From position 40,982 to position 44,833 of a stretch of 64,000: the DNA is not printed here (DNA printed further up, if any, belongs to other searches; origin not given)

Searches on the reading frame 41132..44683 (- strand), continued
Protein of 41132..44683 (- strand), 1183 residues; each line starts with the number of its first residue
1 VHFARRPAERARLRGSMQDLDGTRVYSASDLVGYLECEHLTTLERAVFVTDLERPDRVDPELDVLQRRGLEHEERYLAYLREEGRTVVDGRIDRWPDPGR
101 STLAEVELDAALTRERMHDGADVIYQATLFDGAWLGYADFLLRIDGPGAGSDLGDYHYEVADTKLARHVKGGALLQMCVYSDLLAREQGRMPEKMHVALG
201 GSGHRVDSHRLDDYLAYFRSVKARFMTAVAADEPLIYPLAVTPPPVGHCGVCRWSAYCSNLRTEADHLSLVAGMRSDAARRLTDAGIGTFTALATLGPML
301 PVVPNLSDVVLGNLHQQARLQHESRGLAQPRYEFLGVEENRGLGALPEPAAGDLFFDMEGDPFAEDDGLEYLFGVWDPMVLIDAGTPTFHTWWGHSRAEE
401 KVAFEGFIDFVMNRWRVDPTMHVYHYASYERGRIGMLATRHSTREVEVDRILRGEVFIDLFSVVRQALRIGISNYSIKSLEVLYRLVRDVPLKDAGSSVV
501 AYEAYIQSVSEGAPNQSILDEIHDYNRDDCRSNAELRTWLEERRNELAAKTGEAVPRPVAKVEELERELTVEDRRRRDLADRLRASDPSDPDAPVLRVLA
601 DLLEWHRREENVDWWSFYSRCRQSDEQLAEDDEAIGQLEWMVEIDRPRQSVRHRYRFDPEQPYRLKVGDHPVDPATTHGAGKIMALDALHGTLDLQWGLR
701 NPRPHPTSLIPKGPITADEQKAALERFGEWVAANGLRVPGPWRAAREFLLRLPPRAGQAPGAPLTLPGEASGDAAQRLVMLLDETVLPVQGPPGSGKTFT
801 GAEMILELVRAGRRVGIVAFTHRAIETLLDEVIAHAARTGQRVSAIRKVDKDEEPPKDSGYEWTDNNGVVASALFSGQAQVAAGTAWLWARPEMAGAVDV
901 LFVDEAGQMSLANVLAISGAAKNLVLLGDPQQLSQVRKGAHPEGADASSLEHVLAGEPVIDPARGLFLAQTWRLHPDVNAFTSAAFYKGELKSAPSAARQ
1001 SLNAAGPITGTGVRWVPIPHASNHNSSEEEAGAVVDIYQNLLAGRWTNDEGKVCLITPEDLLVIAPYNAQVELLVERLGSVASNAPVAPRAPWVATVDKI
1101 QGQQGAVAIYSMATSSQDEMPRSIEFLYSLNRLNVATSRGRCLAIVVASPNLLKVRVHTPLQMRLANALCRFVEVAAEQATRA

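Call 8: search_solved_structures(query=window:41132-44683:-, max_evalue=0.01)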
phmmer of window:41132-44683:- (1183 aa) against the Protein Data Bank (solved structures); distinct sequences matched with E-value up to 0.01: 18.
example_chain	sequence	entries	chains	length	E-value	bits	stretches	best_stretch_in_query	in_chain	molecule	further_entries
2xzo_A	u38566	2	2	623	2.7e-13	52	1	902-1154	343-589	REGULATOR OF NONSENSE TRANSCRIPTS 1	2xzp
2gjk_A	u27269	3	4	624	2.7e-13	52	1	902-1154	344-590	Regulator of nonsense transcripts 1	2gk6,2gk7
6ej5_A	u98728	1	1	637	2.9e-13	51.9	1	902-1154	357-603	Regulator of nonsense transcripts 1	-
2wjv_A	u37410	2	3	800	6.2e-13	50.8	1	902-1154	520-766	REGULATOR OF NONSENSE TRANSCRIPTS 1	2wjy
9qwn_A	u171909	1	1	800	6.2e-13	50.8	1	902-1154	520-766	Isoform 2 of Regulator of nonsense transcripts 1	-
8rd3_A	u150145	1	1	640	2.8e-10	42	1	901-1153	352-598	ATP-dependent helicase NAM7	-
4b3g_A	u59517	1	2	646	3.3e-10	41.8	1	897-1148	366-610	DNA-BINDING PROTEIN SMUBP-2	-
4b3f_X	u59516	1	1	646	3.3e-10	41.8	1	897-1148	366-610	DNA-BINDING PROTEIN SMUBP-2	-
2xzl_A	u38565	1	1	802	5.8e-10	41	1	901-1153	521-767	ATP-DEPENDENT HELICASE NAM7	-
9qdq_A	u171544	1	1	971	1e-09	40.1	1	901-1153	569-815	ATP-dependent helicase NAM7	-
5eaw_A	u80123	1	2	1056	1.8e-07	32.7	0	774-948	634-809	DNA replication ATP-dependent helicase/nuclease DNA2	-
5eax_A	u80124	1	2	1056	1.8e-07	32.7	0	774-948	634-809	DNA replication ATP-dependent helicase/nuclease DNA2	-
5ean_A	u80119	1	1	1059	1.8e-07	32.7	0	774-948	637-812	DNA replication ATP-dependent helicase/nuclease DNA2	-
8ftm_A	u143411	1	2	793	2.9e-07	32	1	899-1145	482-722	5'-3' RNA helicase-like protein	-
8fth_A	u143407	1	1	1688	1.8e-06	29.4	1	899-1145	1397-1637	5'-3' RNA helicase-like protein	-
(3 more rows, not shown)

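Call 14: find_related_loci(query=window:41132-44683:-, collection=genome_contigs, flank=10000)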
Query window:41132-44683:- (1183 aa) in genome_contigs; peptide patterns used: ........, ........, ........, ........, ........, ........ (x = any residue, [..] = any of these).
599 stretches matched a pattern (row limit reached: there are more); 589 encode a relative of the query (tblastn E <= 1e-3); the best 80 are kept; 80 distinct loci.
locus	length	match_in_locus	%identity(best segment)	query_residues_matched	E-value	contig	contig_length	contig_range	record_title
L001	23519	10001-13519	79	10-1182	0e+0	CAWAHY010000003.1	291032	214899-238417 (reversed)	MAG: uncultured Chloroflexia bacterium isolate MFD02242.bin.2.61 genome assembly, contig: contig_44504, whole genome sho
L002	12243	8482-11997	78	2-1183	0e+0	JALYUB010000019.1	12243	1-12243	MAG: Chloroflexota bacterium isolate LAG bin6 SD1463-65_k127_621956, whole genome shotgun sequence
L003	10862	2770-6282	78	10-1180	0e+0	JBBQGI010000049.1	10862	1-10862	MAG: Candidatus Limnocylindria bacterium isolate Co_metawrap_970 Cmw_970_k141_23248329_length_10862_cov_20.0000, whole g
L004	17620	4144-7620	77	17-1183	0e+0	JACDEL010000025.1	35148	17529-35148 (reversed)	MAG: Chloroflexi bacterium isolate MGR_bin359 SD2903_NODE_114_length_35148_cov_1.676080, whole genome shotgun sequence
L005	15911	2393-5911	75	6-1180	0e+0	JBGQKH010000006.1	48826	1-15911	MAG: Candidatus Limnocylindria bacterium isolate OBJ2_061818_050_66 k141_486716_length_48826_cov_13.9623, whole genome s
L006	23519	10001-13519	76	2-1180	0e+0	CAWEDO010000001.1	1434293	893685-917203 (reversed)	MAG: uncultured Chloroflexia bacterium isolate MFD04944.bin.1.320 genome assembly, contig: contig_30070, whole genome sh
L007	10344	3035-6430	47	16-1176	0e+0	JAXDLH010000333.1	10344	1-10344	MAG: Chloroflexota bacterium isolate BP_613 scaffold_4260621, whole genome shotgun sequence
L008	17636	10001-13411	48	12-1180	0e+0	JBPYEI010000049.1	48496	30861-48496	MAG: Acidimicrobiales bacterium isolate Bin.003.fastaField_forest_FP5 k127_4841741, whole genome shotgun sequence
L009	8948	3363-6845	46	3-1176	0e+0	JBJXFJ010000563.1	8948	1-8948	MAG: Chloroflexota bacterium isolate F1F2.bin.482 k127_871492, whole genome shotgun sequence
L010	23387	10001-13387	49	12-1171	0e+0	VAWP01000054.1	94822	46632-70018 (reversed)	MAG: Actinobacteria bacterium isolate AC_9 14_0919_05_20cm_scaffold_481, whole genome shotgun sequence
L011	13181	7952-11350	48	16-1176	0e+0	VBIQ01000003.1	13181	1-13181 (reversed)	MAG: Chloroflexi bacterium isolate CF_134 14_0927_12_20cm_scaffold_2754, whole genome shotgun sequence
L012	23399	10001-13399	48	15-1178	0e+0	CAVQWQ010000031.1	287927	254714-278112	MAG: uncultured Actinomycetes bacterium isolate MFD01872.bin.2.262 genome assembly, contig: contig_64922, whole genome s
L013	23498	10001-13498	46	16-1176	0e+0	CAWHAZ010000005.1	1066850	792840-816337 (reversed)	MAG: uncultured Chloroflexia bacterium isolate MFD00962.bin.1.263 genome assembly, contig: contig_27454, whole genome sh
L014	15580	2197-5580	48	17-1178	0e+0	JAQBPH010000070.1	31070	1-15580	MAG: Chloroflexota bacterium isolate RYN_342 scaffold_1992721, whole genome shotgun sequence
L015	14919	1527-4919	47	14-1176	0e+0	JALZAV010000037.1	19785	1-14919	MAG: Candidatus Dormiibacterota bacterium isolate KAP bin100 SD1490_NODE_657_length_19785_cov_5.178197, whole genome sho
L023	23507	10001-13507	45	17-1183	0e+0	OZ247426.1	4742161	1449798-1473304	MAG: Dehalococcoidia bacterium isolate a97bc163-3bbb-412f-9a64-4bc878210a30 genome assembly, chromosome: 1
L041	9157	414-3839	43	17-1183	0e+0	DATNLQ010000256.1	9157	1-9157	MAG TPA_asm: Solirubrobacteraceae bacterium isolate SMAG_U11456 k141_312184, whole genome shotgun sequence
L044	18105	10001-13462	41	17-1173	0e+0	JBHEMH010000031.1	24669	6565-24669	MAG: Candidatus Baltobacteraceae bacterium isolate S3_bin.13.strict S3_NODE_31, whole genome shotgun sequence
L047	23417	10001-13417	42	21-1176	0e+0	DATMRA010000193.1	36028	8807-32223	MAG TPA_asm: Candidatus Acidiferrales bacterium isolate SMAG_U12943 k141_2397929, whole genome shotgun sequence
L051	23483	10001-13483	43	6-1183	0e+0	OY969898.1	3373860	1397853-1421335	MAG: uncultured Solirubrobacterales bacterium isolate MFD01633.bin.c.2 genome assembly, chromosome: 1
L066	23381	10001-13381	41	13-1182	0e+0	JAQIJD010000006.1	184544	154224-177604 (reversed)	MAG: Sphingomonas fennica isolate bin11 tig00000442, whole genome shotgun sequence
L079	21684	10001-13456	40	17-1183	0e+0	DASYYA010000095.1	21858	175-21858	MAG TPA_asm: Candidatus Rubrimentiphilum sp. isolate SMAG_U6323 k141_172216, whole genome shotgun sequence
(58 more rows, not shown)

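Call 32: search_dna_similar(query=window:41132-44683:-, collection=plasmids, mode=protein, max_rows=25)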
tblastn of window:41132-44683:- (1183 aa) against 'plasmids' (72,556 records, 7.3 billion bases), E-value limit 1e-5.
Records with a match: 185; places in all: 192; records where one place covers at least 80% of the query: 60.
Best place of each record, by identity: <60% 185.
By first word of the organism name: Rhodococcus 20; Rhizobium 19; Piscirickettsia 14; Sphingobium 8; Clostridium 7; Mycobacterium 6; Roseomonas 5; Vibrio 5; Halobaculum 3; Haloterrigena 3; and 74 more.
By predicted mobility (MOB-suite, as given by PLSDB): non-mobilizable 116; conjugative 40; mobilizable 29.
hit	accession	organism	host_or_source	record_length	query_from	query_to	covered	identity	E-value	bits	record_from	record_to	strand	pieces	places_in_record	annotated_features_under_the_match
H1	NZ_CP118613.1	Ensifer adhaerens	Pure isolate,Rhizosphere of Cyperus ...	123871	26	1176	97%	42.2%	0e+0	769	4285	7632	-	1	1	TM0106 family RecB-like putative nuclease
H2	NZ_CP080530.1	Mesorhizobium sp. AR02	Oxytropis sp.,Cell culture,root nodule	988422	27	1176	97%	41.7%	0e+0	780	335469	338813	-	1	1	TM0106 family RecB-like putative nuclease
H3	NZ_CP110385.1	Tritonibacter mobilis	-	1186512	27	1178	97%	41.0%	0e+0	771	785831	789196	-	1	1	record has no annotation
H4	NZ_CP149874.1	Rhizobium sp. T1473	-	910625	27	1177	97%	40.7%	0e+0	811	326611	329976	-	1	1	TM0106 family RecB-like putative nuclease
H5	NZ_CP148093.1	Rhizobium sp. T1470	Medicago sativa,cell culture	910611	27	1177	97%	40.7%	0e+0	811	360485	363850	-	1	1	TM0106 family RecB-like putative nuclease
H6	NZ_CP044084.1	Pseudomonas luteola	Homo sapiens,clinical isolate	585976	16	1174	98%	40.0%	0e+0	749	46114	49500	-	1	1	TM0106 family RecB-like putative nuclease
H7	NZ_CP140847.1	Rhizobium johnstonii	Trifolium pratense,whole organism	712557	17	1177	97%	40.1%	0e+0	759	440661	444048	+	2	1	TM0106 family RecB-like putative nuclease | DEAD/DEAH box helicase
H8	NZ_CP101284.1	Phenylobacterium sp. LH3H17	-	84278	18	1170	97%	40.1%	0e+0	713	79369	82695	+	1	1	TM0106 family RecB-like putative nuclease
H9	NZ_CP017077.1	Novosphingobium resinovorum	single cell,soil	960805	22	1183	98%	39.4%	0e+0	738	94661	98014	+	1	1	TM0106 family RecB-like putative nuclease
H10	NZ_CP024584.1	Roseomonas sp. FDAARGOS_362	Homo sapiens,peripheral Blood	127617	22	1170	97%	39.6%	0e+0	646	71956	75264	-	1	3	TM0106 family RecB-like putative nuclease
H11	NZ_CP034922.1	Roseomonas mucosa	Homo sapiens,tissue sample,Clinical, ...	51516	22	1170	97%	39.6%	0e+0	646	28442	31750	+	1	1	TM0106 family RecB-like putative nuclease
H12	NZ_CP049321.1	Caballeronia sp. SBC2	whole organism,soil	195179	17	1180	98%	38.1%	0e+0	679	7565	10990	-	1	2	TM0106 family RecB-like putative nuclease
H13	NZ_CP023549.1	Rhodobacter sp. CZR27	cell culture,paddy soil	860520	15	1170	98%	38.0%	1e-179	594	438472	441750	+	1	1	TM0106 family RecB-like putative nuclease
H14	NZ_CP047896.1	Sphingomonas changnyeongensis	Single cell,Fresh water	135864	17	1179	98%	37.1%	0e+0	607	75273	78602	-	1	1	TM0106 family RecB-like putative nuclease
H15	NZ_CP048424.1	Rhizobium daejeonense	Cell,soil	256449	16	1174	98%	37.0%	2e-180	596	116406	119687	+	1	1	TM0106 family RecB-like putative nuclease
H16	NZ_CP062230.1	Mesorhizobium onobrychidis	Sainfoin,pure bacterial culture,Nodule ...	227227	15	1179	98%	36.7%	0e+0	662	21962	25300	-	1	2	TM0106 family RecB-like putative nuclease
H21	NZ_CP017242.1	Rhizobium etli 8C-3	Phaseolus vulgaris,cell culture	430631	8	1170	98%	36.3%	0e+0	614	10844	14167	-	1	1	TM0106 family RecB-like putative nuclease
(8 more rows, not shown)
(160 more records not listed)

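Call 33: search_dna_similar(query=window:41132-44683:-, collection=phages, mode=protein, max_rows=15)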
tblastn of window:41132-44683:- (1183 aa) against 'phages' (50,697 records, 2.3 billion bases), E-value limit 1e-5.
Records with a match: 2; places in all: 2; records where one place covers at least 80% of the query: 0.
Best place of each record, by identity: <60% 2.
By first word of the organism name: Bacteriophage 2.
By host as written in the record: - 2.
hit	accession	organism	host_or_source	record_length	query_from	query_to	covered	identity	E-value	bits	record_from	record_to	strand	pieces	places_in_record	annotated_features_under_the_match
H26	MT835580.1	Bacteriophage sp.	human fecal samples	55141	789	1154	31%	26.8%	6e-10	70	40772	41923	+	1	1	record has no annotation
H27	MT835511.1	Bacteriophage sp.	human fecal samples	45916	899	1140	20%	26.0%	2e-7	62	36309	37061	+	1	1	record has no annotation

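Call 34: get_annotated_region(hit=H1, flank=8000)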
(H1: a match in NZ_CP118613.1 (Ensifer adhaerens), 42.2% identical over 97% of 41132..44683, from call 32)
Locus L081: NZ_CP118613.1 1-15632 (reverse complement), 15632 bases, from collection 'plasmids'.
description: Ensifer adhaerens strain CTYH.Ch1 plasmid pCTYH.Ch1_3, complete sequence
organism: Ensifer adhaerens (NCBI taxid 106592)
taxonomy: Bacteria; Pseudomonadota; Alphaproteobacteria; Hyphomicrobiales; Rhizobiaceae; Ensifer; Ensifer adhaerens
host: -; source: Pure isolate,Rhizosphere of Cyperus brevifolius; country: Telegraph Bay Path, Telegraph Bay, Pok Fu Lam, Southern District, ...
typing (MOB-suite, as given by PLSDB): conjugative; replicon rep_cluster_492; relaxase MOBP; mating-pair formation MPF_T
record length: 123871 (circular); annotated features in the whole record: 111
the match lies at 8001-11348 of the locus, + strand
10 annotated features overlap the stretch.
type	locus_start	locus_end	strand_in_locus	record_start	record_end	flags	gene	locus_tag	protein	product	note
CDS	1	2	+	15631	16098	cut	-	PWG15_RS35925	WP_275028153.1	helix-turn-helix domain-containing protein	-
CDS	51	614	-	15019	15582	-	-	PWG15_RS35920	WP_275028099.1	recombinase family protein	GO:0006310 - DNA recombination [Evidence IEA]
CDS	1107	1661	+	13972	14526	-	-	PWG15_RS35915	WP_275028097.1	hypothetical protein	-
CDS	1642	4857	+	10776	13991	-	-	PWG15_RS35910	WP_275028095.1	helicase-related protein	-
CDS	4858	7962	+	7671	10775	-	-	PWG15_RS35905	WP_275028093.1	hypothetical protein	-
CDS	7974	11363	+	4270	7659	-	-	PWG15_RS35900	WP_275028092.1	TM0106 family RecB-like putative nuclease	-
CDS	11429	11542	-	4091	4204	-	-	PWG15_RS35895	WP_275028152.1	integrase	-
CDS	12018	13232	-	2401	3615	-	repC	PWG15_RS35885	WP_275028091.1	plasmid replication protein RepC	-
CDS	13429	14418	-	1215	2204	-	repB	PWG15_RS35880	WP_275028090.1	plasmid partitioning protein RepB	-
CDS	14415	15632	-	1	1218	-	repA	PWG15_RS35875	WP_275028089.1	plasmid partitioning protein RepA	-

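Call 35: get_annotated_region(hit=H8, flank=8000)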
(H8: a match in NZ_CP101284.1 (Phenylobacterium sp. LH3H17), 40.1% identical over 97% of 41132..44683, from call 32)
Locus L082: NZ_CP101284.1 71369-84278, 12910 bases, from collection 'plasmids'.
description: Phenylobacterium sp. LH3H17 plasmid pA, complete sequence
organism: Phenylobacterium sp. LH3H17 (NCBI taxid 2903901)
taxonomy: Bacteria; Pseudomonadota; Alphaproteobacteria; Caulobacterales; Caulobacteraceae; Phenylobacterium; Phenylobacterium sp. LH3H17
host: -; source: -; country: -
typing (MOB-suite, as given by PLSDB): non-mobilizable; replicon rep_cluster_691; mating-pair formation MPF_T
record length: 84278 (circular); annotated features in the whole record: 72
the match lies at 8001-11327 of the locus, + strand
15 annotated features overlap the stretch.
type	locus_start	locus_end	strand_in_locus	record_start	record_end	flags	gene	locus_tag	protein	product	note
CDS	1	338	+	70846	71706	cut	dapA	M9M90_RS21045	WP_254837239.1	4-hydroxy-tetrahydrodipicolinate synthase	GO:0009089 - lysine biosynthetic process via diaminopimelate [Evidence IEA]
CDS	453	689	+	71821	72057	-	-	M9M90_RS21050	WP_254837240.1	hypothetical protein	-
CDS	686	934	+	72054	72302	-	-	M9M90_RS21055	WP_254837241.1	hypothetical protein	-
CDS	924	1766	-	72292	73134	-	-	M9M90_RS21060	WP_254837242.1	DUF4118 domain-containing protein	-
CDS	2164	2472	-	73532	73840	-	-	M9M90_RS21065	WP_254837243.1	hypothetical protein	-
CDS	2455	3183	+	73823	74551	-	trbB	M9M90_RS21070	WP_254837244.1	P-type conjugative transfer ATPase TrbB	-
CDS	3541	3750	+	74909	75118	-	-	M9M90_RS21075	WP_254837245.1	hypothetical protein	-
CDS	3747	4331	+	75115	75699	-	-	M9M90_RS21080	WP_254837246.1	Fic family protein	-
CDS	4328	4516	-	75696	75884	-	-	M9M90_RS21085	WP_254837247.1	ribbon-helix-helix protein, CopG family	-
CDS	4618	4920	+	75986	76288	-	-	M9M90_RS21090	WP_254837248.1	multiubiquitin domain-containing protein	-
CDS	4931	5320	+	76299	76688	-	-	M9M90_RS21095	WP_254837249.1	E2/UBC family protein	-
CDS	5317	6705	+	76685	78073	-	-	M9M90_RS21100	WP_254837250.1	ThiF family adenylyltransferase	-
CDS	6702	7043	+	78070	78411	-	-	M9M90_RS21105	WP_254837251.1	DUF6527 family protein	-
CDS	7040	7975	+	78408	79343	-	-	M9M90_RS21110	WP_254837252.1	hypothetical protein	-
CDS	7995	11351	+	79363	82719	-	-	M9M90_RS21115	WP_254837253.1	TM0106 family RecB-like putative nuclease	-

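Call 36: get_annotated_region(hit=H11, flank=8000)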
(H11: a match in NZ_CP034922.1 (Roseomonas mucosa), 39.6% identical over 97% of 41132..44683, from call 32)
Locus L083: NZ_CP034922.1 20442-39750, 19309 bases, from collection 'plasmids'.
description: Roseomonas mucosa strain HV1 plasmid p3-HV1, complete sequence
organism: Roseomonas mucosa (NCBI taxid 207340)
taxonomy: Bacteria; Pseudomonadota; Alphaproteobacteria; Rhodospirillales; Acetobacteraceae; Roseomonas; Roseomonas mucosa
host: -; source: Homo sapiens,tissue sample,Clinical, healthy, human skin; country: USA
typing (MOB-suite, as given by PLSDB): non-mobilizable
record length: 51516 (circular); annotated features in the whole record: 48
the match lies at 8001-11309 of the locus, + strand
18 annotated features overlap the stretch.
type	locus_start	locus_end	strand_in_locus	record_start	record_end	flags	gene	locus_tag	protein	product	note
CDS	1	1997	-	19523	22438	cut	-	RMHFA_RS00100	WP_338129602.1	SNF2-related protein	-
CDS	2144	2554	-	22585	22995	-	-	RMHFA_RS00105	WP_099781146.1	type II toxin-antitoxin system VapC family toxin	-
CDS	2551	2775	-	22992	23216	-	vapB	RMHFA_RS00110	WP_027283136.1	type II toxin-antitoxin system VapB family antitoxin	-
CDS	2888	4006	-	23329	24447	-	-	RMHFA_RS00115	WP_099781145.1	site-specific integrase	GO:0015074 - DNA integration [Evidence IEA]; GO:0006310 - DNA recombination [Evidence IEA]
CDS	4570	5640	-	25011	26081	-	-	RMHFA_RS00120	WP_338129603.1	DNA/RNA non-specific endonuclease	-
CDS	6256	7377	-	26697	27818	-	-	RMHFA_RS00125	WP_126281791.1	hypothetical protein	-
CDS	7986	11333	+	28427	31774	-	-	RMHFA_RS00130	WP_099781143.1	TM0106 family RecB-like putative nuclease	-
CDS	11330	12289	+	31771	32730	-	-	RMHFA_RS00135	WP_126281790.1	hypothetical protein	-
CDS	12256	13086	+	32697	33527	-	-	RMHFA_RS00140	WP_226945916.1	hypothetical protein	-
CDS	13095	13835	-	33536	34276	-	-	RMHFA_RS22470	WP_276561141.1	HNH endonuclease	-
CDS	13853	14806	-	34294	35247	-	-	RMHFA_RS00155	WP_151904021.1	hypothetical protein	-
CDS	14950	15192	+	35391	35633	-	-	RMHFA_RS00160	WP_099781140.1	hypothetical protein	-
CDS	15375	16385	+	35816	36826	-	-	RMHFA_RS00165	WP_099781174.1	hypothetical protein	-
CDS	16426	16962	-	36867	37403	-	-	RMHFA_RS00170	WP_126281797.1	hypothetical protein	-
CDS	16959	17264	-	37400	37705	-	-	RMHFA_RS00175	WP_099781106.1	hypothetical protein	-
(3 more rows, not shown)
